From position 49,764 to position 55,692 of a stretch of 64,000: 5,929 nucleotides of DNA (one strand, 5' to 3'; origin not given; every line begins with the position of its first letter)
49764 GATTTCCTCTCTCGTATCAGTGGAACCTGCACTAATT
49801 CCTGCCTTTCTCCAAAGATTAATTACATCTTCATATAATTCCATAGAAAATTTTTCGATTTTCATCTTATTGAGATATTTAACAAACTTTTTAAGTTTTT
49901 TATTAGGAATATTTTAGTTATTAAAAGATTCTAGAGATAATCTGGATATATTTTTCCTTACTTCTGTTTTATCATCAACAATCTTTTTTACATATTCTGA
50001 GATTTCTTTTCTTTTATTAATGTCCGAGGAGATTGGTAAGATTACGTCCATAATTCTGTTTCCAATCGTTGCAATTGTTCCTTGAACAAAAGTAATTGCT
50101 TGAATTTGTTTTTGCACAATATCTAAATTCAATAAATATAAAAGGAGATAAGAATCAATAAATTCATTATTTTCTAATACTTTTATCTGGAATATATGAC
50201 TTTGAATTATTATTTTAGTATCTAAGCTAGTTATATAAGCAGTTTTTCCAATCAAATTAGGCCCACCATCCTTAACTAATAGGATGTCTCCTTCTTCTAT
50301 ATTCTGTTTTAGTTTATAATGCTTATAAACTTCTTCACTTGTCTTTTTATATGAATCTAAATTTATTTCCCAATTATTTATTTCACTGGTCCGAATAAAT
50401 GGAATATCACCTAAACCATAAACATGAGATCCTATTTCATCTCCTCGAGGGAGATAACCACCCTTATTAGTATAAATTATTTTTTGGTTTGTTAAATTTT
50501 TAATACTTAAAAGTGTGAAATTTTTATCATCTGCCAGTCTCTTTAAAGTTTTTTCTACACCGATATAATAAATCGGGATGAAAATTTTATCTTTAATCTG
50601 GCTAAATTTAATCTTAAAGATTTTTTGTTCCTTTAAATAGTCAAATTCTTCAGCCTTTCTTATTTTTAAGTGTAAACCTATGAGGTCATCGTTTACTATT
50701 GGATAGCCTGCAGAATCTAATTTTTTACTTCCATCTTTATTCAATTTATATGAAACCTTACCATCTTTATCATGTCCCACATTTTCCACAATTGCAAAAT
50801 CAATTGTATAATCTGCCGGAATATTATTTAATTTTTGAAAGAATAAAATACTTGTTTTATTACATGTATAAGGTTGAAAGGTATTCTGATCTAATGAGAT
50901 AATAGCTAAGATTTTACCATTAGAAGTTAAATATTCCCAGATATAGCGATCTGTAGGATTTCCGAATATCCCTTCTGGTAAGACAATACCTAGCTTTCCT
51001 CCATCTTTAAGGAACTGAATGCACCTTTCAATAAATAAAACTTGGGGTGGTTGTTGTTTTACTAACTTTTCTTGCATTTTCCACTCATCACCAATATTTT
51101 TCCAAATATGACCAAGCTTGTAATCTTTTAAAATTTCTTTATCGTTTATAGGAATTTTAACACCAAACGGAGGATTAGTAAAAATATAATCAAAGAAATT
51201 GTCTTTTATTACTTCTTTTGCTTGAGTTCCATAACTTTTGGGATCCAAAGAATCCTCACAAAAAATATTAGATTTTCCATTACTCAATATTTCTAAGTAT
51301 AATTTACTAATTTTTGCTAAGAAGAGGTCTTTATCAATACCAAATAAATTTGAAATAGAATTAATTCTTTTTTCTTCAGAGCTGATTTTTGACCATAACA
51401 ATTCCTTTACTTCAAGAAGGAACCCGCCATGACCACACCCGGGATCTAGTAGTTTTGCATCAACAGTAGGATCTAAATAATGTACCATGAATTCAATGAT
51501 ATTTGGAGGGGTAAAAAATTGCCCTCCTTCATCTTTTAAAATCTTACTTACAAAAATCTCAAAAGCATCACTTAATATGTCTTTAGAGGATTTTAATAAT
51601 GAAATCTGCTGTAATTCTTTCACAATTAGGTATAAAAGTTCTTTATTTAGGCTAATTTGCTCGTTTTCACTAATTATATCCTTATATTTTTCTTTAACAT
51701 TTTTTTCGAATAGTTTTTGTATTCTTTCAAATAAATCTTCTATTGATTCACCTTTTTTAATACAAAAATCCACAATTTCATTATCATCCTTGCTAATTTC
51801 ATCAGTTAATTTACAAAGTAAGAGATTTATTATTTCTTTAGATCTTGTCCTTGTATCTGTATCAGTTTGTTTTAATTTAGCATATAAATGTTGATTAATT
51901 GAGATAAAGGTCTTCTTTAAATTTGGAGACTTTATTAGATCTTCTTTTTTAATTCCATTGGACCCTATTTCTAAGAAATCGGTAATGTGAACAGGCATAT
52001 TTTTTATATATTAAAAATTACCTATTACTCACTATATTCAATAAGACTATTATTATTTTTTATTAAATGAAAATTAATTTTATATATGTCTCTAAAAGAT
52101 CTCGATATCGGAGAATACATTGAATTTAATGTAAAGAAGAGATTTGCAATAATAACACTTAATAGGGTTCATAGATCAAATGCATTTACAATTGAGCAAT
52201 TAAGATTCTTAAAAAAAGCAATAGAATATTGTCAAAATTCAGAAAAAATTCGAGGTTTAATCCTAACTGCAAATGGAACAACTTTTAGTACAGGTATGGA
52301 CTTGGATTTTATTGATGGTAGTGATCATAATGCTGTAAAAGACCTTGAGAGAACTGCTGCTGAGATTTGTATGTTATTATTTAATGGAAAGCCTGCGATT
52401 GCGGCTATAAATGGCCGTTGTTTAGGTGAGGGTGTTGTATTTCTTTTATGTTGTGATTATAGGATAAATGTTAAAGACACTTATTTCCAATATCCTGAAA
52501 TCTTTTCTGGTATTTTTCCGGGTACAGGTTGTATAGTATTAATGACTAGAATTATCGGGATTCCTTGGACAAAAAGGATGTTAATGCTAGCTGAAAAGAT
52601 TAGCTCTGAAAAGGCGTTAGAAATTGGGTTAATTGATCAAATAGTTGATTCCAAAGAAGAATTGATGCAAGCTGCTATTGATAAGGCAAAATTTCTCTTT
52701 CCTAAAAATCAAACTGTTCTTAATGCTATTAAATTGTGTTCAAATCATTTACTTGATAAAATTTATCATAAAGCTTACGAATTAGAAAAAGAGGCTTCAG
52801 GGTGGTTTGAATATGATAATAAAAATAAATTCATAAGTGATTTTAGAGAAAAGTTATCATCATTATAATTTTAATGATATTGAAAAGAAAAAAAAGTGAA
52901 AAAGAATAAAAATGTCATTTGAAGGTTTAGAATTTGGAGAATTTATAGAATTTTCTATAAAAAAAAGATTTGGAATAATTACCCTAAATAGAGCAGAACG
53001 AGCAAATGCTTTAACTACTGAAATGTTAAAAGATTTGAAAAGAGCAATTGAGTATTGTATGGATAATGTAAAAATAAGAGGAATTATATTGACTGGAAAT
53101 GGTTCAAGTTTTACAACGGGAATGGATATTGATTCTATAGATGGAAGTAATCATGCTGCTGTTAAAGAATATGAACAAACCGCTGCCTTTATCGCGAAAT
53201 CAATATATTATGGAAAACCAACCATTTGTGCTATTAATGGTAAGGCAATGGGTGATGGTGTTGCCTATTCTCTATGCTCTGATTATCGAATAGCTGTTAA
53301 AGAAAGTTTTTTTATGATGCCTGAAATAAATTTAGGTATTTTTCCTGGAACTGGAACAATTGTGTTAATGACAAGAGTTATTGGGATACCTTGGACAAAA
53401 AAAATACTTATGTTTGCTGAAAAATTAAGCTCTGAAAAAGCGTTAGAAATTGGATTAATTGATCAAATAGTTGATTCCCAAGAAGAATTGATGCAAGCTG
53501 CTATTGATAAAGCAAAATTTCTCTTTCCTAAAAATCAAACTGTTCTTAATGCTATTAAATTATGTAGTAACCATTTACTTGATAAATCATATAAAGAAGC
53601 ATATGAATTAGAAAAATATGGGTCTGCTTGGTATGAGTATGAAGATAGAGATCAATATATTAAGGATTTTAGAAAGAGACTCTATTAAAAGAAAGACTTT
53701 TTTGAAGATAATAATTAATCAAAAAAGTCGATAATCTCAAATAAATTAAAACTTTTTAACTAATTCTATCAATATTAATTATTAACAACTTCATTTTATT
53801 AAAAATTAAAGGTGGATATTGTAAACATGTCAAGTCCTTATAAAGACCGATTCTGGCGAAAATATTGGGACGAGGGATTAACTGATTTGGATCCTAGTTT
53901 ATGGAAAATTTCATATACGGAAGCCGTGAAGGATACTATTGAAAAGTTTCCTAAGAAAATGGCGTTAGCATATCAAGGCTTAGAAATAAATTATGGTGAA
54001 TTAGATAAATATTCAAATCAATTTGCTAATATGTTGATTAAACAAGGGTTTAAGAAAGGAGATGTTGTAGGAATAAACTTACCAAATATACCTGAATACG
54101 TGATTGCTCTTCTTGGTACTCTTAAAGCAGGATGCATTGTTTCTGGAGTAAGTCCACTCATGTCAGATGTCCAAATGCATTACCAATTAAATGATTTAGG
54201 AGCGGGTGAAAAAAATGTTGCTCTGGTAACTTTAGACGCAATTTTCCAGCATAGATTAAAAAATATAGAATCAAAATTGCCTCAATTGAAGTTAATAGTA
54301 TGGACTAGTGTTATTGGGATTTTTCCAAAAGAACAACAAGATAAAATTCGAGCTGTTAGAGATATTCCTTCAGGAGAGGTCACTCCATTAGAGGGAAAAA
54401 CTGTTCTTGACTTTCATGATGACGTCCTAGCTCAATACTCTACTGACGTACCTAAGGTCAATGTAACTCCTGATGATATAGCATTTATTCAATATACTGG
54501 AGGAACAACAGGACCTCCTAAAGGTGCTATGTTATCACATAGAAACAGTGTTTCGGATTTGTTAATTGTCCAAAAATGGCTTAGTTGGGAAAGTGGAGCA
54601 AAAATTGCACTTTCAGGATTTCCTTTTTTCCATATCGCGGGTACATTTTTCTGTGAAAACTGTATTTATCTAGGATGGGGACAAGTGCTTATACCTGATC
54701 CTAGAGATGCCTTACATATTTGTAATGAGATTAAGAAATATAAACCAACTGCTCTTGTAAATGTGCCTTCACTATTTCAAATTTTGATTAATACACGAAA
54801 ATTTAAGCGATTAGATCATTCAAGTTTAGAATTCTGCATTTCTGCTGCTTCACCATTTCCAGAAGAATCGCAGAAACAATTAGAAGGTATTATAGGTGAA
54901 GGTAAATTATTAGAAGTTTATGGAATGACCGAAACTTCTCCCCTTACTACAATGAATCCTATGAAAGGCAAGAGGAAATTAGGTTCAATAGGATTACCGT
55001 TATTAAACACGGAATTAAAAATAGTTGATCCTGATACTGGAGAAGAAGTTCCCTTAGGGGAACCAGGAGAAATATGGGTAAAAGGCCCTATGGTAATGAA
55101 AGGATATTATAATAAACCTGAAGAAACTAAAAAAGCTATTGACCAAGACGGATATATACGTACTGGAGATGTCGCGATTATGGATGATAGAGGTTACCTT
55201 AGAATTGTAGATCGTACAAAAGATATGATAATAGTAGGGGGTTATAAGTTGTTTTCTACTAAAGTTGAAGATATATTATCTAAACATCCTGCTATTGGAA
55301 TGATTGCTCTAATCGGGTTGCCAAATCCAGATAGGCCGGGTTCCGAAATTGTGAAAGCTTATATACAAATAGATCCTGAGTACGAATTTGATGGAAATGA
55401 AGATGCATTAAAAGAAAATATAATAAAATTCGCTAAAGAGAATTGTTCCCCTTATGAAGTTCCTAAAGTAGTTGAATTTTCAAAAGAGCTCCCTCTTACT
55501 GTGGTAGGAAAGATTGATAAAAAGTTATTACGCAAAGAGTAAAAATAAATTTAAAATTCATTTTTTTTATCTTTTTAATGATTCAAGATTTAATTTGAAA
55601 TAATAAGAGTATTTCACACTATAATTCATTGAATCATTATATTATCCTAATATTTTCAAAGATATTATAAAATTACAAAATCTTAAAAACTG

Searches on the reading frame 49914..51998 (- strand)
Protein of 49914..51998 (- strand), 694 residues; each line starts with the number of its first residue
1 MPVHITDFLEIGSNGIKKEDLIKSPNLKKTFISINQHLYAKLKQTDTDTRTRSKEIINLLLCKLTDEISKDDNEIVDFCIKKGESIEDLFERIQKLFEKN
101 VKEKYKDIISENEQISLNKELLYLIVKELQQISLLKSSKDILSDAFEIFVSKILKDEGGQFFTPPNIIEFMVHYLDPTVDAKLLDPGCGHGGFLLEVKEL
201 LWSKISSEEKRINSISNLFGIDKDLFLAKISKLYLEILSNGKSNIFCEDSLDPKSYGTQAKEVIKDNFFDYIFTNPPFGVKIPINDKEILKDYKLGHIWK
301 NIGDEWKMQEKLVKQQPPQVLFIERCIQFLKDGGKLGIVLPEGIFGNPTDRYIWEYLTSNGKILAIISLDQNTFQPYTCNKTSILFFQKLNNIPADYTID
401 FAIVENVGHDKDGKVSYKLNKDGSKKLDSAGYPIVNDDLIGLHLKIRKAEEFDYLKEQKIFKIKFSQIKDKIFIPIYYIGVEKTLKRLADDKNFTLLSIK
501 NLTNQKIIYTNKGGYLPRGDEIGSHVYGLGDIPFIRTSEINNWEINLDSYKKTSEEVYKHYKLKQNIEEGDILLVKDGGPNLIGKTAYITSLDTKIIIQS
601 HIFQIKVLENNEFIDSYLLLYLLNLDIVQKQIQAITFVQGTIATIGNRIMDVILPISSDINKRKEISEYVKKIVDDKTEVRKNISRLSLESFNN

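Call 86: search_protein_families(library=pfam, proteins=[window:49914-51998:-], max_evalue=0.001)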
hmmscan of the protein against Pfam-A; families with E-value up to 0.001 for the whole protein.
window:49914-51998:- (694 aa): 3 families
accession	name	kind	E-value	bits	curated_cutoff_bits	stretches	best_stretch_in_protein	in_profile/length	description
PF02384.22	N6_Mtase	-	1.7e-33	116.7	20.4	1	138-393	2-236/311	N-6 DNA Methylase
PF07669.17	Eco57I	-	3.8e-09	37.3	25.3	1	217-372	2-169/171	Eco57I restriction-modification methylase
PF01170.24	UPF0020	-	0.00038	20.7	22.3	0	171-282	20-135/197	RMKL-like, methyltransferase domain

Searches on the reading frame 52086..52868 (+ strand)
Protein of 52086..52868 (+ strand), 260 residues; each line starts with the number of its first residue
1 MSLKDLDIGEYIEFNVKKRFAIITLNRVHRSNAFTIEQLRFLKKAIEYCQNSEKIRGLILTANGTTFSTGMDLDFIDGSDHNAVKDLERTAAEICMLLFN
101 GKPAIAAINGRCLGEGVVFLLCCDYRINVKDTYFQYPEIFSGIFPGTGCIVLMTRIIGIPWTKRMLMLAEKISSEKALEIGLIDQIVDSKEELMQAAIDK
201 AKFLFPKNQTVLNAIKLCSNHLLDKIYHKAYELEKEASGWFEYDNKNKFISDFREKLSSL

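Call 86: search_protein_families(library=pfam, proteins=[window:52086-52868:+], max_evalue=0.001)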
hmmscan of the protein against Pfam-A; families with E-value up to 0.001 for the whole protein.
window:52086-52868:+ (260 aa): 2 families
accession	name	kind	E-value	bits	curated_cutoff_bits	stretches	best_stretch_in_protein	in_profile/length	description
PF00378.25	ECH_1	-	2.4e-36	125.8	27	1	20-256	6-243/251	Enoyl-CoA hydratase/isomerase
PF16113.10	ECH_2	-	2e-18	67.5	27.2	1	21-202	2-188/335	Enoyl-CoA hydratase/isomerase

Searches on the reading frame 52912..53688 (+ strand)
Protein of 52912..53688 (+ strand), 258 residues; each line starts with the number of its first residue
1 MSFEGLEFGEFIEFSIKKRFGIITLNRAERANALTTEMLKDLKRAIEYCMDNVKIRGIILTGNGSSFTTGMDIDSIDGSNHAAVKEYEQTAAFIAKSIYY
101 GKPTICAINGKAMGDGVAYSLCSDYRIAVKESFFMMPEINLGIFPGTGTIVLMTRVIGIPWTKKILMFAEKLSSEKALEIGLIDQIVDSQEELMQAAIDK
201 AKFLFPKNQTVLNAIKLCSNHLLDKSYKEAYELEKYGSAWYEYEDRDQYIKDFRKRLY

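Call 86: search_protein_families(library=pfam, proteins=[window:52912-53688:+], max_evalue=0.001)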
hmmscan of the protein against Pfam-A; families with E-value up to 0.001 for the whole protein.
window:52912-53688:+ (258 aa): 2 families
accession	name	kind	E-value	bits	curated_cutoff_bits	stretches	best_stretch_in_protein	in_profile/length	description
PF00378.25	ECH_1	-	4.5e-40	138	27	1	21-234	7-220/251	Enoyl-CoA hydratase/isomerase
PF16113.10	ECH_2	-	1.8e-28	100.4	27.2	1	21-202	2-188/335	Enoyl-CoA hydratase/isomerase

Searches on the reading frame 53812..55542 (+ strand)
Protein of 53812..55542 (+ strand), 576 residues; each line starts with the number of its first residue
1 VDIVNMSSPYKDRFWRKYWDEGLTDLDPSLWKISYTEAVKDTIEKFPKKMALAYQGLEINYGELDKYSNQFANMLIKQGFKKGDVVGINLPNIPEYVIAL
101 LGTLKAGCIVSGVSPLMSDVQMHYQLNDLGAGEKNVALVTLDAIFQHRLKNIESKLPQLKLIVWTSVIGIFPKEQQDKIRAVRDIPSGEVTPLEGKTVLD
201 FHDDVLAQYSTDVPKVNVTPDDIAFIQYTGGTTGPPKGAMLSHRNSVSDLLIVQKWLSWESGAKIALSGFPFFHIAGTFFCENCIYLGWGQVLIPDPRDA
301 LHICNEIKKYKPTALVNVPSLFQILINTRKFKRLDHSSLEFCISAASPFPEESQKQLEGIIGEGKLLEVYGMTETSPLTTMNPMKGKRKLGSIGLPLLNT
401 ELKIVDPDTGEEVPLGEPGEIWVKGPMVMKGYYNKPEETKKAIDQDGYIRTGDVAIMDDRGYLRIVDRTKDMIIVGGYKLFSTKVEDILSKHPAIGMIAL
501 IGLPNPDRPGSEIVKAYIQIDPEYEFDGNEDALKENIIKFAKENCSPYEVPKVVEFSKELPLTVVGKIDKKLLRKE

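Call 86: search_protein_families(library=pfam, proteins=[window:53812-55542:+], max_evalue=0.001)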
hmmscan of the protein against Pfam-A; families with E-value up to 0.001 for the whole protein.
window:53812-55542:+ (576 aa): 2 families
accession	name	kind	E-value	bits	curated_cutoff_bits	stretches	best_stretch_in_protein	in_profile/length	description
PF00501.34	AMP-binding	-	6.7e-90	302.1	29.9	1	41-433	3-384/384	AMP-binding enzyme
PF13193.12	AMP-binding_C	-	5.5e-11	43.7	24.5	1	484-567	1-76/76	AMP-binding enzyme C-terminal domain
